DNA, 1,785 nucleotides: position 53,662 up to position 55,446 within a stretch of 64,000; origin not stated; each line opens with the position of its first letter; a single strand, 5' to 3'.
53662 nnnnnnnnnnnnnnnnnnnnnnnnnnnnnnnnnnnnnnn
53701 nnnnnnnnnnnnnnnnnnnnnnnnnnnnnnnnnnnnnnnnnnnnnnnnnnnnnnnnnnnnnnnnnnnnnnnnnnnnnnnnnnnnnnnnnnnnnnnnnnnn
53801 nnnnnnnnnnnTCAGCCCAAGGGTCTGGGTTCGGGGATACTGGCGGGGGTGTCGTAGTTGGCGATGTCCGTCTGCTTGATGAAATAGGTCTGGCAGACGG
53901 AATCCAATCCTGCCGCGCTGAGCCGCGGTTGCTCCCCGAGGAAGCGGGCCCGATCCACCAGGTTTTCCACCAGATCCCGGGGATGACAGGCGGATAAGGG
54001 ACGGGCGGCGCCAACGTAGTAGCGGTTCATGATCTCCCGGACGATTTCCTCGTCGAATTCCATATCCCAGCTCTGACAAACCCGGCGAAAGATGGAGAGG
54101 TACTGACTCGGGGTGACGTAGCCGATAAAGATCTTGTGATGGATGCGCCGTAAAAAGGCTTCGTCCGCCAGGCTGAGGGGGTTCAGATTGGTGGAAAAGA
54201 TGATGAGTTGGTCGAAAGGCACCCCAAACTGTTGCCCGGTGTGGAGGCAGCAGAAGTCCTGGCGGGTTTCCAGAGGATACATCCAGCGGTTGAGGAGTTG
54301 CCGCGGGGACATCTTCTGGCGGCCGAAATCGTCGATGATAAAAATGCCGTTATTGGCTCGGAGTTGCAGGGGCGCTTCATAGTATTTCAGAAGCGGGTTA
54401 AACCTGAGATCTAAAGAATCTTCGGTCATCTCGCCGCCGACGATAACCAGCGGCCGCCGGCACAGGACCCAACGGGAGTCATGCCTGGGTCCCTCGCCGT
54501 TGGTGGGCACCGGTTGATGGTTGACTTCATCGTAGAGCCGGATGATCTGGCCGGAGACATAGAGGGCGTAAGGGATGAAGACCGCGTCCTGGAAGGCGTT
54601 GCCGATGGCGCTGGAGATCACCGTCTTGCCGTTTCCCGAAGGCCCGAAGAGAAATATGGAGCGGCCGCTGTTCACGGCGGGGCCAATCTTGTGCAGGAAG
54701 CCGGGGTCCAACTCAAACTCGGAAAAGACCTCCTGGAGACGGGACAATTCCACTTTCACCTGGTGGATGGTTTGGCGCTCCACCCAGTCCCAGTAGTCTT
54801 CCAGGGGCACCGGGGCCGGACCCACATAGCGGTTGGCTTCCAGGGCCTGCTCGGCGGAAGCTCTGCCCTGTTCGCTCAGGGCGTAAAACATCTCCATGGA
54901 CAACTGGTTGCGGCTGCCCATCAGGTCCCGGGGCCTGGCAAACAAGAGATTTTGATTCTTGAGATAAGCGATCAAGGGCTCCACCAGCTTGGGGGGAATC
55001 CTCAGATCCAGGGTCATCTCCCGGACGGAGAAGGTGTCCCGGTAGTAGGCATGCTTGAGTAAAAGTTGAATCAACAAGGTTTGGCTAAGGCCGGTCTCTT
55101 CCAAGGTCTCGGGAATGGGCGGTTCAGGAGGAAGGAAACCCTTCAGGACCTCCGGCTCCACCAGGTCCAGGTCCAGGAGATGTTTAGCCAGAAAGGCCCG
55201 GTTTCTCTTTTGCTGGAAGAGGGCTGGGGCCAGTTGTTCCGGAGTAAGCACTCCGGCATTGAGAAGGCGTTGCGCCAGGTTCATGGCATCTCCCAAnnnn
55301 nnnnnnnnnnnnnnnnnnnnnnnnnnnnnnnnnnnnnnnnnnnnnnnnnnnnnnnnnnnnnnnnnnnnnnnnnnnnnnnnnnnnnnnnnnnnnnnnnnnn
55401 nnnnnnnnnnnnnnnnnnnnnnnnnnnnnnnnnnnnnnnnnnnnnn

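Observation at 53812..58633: Tight four-gene operon combining two predicted c-di-GMP receptor folds (PilZ, MshEN), a MinD/ParA ATPase, an AAA+ ATPase and a PrimPol-like protein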

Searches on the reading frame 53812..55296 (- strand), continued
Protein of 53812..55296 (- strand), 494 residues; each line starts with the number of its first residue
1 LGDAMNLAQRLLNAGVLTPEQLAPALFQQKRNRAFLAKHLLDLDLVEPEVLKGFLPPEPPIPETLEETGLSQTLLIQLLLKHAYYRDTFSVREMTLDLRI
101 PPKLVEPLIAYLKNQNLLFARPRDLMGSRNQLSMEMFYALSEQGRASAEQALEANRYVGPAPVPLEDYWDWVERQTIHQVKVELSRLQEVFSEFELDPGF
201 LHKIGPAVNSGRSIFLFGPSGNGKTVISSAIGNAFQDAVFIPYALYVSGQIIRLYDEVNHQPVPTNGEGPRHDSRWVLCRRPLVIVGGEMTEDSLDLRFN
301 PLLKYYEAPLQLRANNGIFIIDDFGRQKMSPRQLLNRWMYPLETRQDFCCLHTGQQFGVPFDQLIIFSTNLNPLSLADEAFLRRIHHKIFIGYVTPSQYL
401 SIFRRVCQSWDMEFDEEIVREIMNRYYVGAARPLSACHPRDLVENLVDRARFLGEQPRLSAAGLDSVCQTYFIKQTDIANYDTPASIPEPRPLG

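Call 92: get_annotated_region(hit=H5, flank=9000)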
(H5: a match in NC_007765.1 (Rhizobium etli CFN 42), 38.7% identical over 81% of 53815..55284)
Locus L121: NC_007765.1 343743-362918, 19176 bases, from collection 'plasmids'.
description: Rhizobium etli CFN 42 plasmid p42e, complete sequence
organism: Rhizobium etli CFN 42 (NCBI taxid 347834)
taxonomy: Bacteria; Pseudomonadota; Alphaproteobacteria; Hyphomicrobiales; Rhizobiaceae; Rhizobium; Rhizobium etli; Rhizobium etli CFN 42
host: -; source: -; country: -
typing (MOB-suite, as given by PLSDB): non-mobilizable
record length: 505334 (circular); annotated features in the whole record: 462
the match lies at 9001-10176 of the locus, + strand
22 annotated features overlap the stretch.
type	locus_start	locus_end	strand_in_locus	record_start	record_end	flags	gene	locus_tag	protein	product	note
CDS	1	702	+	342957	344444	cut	-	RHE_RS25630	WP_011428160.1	type II and III secretion system protein family protein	-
CDS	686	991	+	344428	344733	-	-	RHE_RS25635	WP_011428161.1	hypothetical protein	-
CDS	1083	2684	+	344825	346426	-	-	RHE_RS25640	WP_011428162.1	TadE/TadG family type IV pilus assembly protein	-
CDS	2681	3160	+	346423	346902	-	-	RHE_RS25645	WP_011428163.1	TadE/TadG family type IV pilus assembly protein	-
CDS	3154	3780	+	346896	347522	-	-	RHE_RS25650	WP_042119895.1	TadE family protein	-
CDS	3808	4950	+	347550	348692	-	-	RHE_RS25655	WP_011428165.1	response regulator/pilus assembly protein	-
CDS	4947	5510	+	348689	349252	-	-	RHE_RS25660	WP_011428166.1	L,D-transpeptidase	GO:0018104 - peptidoglycan-protein cross-linking [Evidence IEA]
CDS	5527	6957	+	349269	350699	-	-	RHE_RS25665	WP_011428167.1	CpaF family protein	-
CDS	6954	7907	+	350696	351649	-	-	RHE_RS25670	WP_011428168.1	type II secretion system F family protein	-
CDS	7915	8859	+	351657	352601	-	-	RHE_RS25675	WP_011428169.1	type II secretion system F family protein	-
CDS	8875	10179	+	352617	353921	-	-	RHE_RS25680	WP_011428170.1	ATPase AAA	-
CDS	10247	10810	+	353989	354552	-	-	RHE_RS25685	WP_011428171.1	hypothetical protein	-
CDS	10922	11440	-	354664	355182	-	-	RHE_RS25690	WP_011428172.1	tetratricopeptide repeat protein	-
CDS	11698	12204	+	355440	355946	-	-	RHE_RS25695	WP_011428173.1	hypothetical protein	-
CDS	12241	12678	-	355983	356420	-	-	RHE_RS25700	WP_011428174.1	DUF1810 domain-containing protein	-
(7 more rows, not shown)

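Call 95: search_dna_similar(query=window:53815-55284:-, collection=plasmids, mode=protein, max_evalue=0.00001, max_rows=25, rows=spread)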
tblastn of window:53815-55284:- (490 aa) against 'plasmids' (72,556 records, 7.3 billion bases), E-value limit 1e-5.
Records with a match: 76; places in all: 76; records where one place covers at least 80% of the query: 18.
Best place of each record, by identity: <60% 76.
By first word of the organism name: Rhizobium 57; Sinorhizobium 7; Burkholderia 6; Paraburkholderia 2; Ensifer 1; Pseudorhodobacter 1; Salipiger 1; Photobacterium 1.
By predicted mobility (MOB-suite, as given by PLSDB): non-mobilizable 48; conjugative 24; mobilizable 4.
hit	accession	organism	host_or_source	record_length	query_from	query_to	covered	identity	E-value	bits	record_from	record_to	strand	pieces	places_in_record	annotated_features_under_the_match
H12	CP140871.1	Rhizobium ruizarguesonis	Trifolium pratense,whole organism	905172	77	464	79%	39.9%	1e-83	289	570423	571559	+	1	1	AAA family ATPase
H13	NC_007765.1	Rhizobium etli CFN 42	-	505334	77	471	81%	38.7%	2e-80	280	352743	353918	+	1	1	ATPase AAA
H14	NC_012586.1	Sinorhizobium fredii NGR234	-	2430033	77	480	82%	37.8%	4e-80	279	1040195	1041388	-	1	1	record has no annotation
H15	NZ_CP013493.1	Rhizobium sp. N6212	Phaseolus vulgaris,Whole ...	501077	77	471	81%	38.4%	2e-80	280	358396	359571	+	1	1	hypothetical protein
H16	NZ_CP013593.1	Rhizobium sp. N871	Phaseolus vulgaris,Whole ...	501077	77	471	81%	38.4%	2e-80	280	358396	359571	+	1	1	hypothetical protein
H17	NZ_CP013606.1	Rhizobium sp. N731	Phaseolus vulgaris,Whole ...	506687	77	471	81%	38.2%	3e-80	280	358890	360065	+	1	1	hypothetical protein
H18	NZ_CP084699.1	Rhizobium ruizarguesonis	Pisum sativum L.,Cell culture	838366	77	450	76%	40.3%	6e-82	284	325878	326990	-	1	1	ATPase AAA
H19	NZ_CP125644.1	Rhizobium sp. BT03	Phaseolus vulgaris,Pure culture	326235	77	450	76%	40.2%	2e-80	280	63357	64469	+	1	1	AAA family ATPase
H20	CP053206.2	Rhizobium leguminosarum bv. trifolii TA1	Trifolium spumosum L. (Annual ...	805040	77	450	76%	40.1%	3e-82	285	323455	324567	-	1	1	AAA family ATPase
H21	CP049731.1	Rhizobium leguminosarum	Pisum sativum,Pisum sativum nodules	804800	77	450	76%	40.1%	1e-81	283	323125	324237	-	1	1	AAA family ATPase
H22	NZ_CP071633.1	Rhizobium sp. NZLR1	lentil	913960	77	450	76%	40.1%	1e-80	281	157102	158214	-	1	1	AAA family ATPase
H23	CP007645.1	Rhizobium etli bv. phaseoli str. IE4803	Phaseolus vulgaris,whole organism,nodule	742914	77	440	74%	41.1%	2e-82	285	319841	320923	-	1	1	ATPase domain-containing protein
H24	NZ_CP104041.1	Rhizobium sp. WSM4643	Pisum sativum,Cell culture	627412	77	450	76%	39.8%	5e-81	281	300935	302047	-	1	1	AAA family ATPase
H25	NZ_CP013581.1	Rhizobium phaseoli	-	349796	77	450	76%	39.8%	1e-80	280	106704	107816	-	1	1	hypothetical protein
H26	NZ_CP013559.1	Rhizobium phaseoli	Phaseolus vulgaris,Whole ...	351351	77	450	76%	39.8%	2e-80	280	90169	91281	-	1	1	hypothetical protein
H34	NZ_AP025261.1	Paraburkholderia terrae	-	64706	77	483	83%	30.4%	2e-70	251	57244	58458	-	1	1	ATP-binding protein | hypothetical protein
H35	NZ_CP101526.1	Burkholderia arboris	mixed culture,soil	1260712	96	468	76%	31.4%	3e-65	236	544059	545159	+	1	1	none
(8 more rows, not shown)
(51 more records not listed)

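Call 96: get_annotated_region(hit=H34, flank=8000)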
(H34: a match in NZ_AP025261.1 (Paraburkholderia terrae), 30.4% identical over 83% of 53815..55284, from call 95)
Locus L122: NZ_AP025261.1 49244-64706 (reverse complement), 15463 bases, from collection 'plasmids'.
description: Paraburkholderia terrae strain KU-15 plasmid pPT65, complete sequence
organism: Paraburkholderia terrae (NCBI taxid 311230)
taxonomy: Bacteria; Pseudomonadota; Betaproteobacteria; Burkholderiales; Burkholderiaceae; Paraburkholderia; Paraburkholderia terrae
host: -; source: -; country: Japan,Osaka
typing (MOB-suite, as given by PLSDB): non-mobilizable
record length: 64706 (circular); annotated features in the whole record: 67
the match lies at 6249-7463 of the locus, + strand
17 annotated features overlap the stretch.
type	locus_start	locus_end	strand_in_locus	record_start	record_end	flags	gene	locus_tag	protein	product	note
CDS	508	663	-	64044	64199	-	-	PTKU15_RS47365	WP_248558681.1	hypothetical protein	-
CDS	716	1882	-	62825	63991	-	-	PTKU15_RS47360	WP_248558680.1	DUF4382 domain-containing protein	-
CDS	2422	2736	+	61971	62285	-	-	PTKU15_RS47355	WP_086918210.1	high-potential iron-sulfur protein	-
CDS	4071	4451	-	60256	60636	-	-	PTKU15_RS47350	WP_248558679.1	hypothetical protein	-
CDS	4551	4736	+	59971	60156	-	-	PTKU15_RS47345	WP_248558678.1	Flp family type IVb pilin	-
CDS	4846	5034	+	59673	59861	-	-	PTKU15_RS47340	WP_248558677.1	Flp family type IVb pilin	-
CDS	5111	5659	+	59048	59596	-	-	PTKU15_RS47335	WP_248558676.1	prepilin peptidase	-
CDS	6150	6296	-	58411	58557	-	-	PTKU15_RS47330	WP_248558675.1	hypothetical protein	-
CDS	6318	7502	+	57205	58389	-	-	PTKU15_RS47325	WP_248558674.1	ATP-binding protein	-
CDS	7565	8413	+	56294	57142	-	cpaB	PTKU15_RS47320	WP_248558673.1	Flp pilus assembly protein CpaB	-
CDS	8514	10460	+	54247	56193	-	-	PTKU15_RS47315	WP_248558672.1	type II and III secretion system protein family protein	-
CDS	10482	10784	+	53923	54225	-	-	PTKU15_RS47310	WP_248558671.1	hypothetical protein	-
CDS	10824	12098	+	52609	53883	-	-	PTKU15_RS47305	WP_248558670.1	pilus assembly protein TadG-related protein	-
CDS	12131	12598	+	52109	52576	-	-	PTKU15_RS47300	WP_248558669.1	TadE/TadG family type IV pilus assembly protein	-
CDS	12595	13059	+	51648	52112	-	-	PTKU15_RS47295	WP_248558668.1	TadE/TadG family type IV pilus assembly protein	-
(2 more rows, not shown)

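Call 97: get_annotated_region(hit=H35, flank=8000)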
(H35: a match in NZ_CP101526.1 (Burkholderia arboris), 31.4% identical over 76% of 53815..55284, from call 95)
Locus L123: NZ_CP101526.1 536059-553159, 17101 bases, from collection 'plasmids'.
description: Burkholderia arboris strain MEC_B345 plasmid pla_2, complete sequence
organism: Burkholderia arboris (NCBI taxid 488730)
taxonomy: Bacteria; Pseudomonadota; Betaproteobacteria; Burkholderiales; Burkholderiaceae; Burkholderia; Burkholderia arboris
host: -; source: mixed culture,soil; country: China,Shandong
typing (MOB-suite, as given by PLSDB): non-mobilizable
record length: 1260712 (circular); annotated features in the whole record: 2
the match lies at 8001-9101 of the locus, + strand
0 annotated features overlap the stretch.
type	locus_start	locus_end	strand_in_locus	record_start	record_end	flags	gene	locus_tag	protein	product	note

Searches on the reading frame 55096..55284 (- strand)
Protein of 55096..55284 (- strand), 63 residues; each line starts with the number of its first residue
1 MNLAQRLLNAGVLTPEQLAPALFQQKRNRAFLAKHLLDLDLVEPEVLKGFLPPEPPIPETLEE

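Call 83: search_solved_structures(query=A9, max_evalue=10, show_alignments=5)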
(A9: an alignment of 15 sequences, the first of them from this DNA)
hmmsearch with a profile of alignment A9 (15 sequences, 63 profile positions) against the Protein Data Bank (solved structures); distinct sequences matched with E-value up to 10: 33.
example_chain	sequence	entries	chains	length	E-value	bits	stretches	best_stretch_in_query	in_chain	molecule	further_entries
6f8l_G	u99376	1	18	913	4.4e-12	49.1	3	4-52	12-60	Type IV pilus assembly protein PilF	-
9g1w_A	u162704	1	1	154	8.7e-07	32.2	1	3-53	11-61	Type IV pilus assembly ATPase PilB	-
5htl_A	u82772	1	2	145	0.00061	23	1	5-54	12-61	MSHA biogenesis protein MshE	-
5zfr_A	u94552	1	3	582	0.0017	21.7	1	3-58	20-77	Type IV pilus biogenesis ATPase PilB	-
6olj_C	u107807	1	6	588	0.0055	20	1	3-58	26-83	Type IV pilus biogenesis ATPase PilB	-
5tsg_B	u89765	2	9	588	0.0055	20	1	3-58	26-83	Type IV pilus biogenesis ATPase PilB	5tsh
3jc8_Ba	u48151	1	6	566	0.02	18.2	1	3-58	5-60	Type IV-A pilus assembly ATPase PilB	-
6ejf_G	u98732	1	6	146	0.036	17.4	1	7-53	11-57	Type IV pilus assembly protein PilF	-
9p1p_A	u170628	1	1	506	0.18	15.2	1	27-45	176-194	Flavin-dependent oxidase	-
6ejf_J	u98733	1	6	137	0.22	14.9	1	3-37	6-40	Type IV pilus assembly protein PilF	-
8pdk_A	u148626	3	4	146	0.25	14.7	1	3-37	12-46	c-di-GMP binding domain of the ATPase enzyme PilF | ATP-binding motif-containing protein pilF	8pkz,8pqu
8pfa_A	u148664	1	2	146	0.3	14.4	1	3-38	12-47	c-di-GMP binding domain of the ATPase enzyme PilF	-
8pe0_A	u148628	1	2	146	0.4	14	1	3-37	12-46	c-di-GMP binding domain of the ATPase enzyme PilF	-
9glg_A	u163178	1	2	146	0.57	13.5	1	3-38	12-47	ATP-binding motif-containing protein pilF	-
5i67_A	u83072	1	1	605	1.2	12.5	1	29-52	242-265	Phosphoenolpyruvate carboxykinase [GTP]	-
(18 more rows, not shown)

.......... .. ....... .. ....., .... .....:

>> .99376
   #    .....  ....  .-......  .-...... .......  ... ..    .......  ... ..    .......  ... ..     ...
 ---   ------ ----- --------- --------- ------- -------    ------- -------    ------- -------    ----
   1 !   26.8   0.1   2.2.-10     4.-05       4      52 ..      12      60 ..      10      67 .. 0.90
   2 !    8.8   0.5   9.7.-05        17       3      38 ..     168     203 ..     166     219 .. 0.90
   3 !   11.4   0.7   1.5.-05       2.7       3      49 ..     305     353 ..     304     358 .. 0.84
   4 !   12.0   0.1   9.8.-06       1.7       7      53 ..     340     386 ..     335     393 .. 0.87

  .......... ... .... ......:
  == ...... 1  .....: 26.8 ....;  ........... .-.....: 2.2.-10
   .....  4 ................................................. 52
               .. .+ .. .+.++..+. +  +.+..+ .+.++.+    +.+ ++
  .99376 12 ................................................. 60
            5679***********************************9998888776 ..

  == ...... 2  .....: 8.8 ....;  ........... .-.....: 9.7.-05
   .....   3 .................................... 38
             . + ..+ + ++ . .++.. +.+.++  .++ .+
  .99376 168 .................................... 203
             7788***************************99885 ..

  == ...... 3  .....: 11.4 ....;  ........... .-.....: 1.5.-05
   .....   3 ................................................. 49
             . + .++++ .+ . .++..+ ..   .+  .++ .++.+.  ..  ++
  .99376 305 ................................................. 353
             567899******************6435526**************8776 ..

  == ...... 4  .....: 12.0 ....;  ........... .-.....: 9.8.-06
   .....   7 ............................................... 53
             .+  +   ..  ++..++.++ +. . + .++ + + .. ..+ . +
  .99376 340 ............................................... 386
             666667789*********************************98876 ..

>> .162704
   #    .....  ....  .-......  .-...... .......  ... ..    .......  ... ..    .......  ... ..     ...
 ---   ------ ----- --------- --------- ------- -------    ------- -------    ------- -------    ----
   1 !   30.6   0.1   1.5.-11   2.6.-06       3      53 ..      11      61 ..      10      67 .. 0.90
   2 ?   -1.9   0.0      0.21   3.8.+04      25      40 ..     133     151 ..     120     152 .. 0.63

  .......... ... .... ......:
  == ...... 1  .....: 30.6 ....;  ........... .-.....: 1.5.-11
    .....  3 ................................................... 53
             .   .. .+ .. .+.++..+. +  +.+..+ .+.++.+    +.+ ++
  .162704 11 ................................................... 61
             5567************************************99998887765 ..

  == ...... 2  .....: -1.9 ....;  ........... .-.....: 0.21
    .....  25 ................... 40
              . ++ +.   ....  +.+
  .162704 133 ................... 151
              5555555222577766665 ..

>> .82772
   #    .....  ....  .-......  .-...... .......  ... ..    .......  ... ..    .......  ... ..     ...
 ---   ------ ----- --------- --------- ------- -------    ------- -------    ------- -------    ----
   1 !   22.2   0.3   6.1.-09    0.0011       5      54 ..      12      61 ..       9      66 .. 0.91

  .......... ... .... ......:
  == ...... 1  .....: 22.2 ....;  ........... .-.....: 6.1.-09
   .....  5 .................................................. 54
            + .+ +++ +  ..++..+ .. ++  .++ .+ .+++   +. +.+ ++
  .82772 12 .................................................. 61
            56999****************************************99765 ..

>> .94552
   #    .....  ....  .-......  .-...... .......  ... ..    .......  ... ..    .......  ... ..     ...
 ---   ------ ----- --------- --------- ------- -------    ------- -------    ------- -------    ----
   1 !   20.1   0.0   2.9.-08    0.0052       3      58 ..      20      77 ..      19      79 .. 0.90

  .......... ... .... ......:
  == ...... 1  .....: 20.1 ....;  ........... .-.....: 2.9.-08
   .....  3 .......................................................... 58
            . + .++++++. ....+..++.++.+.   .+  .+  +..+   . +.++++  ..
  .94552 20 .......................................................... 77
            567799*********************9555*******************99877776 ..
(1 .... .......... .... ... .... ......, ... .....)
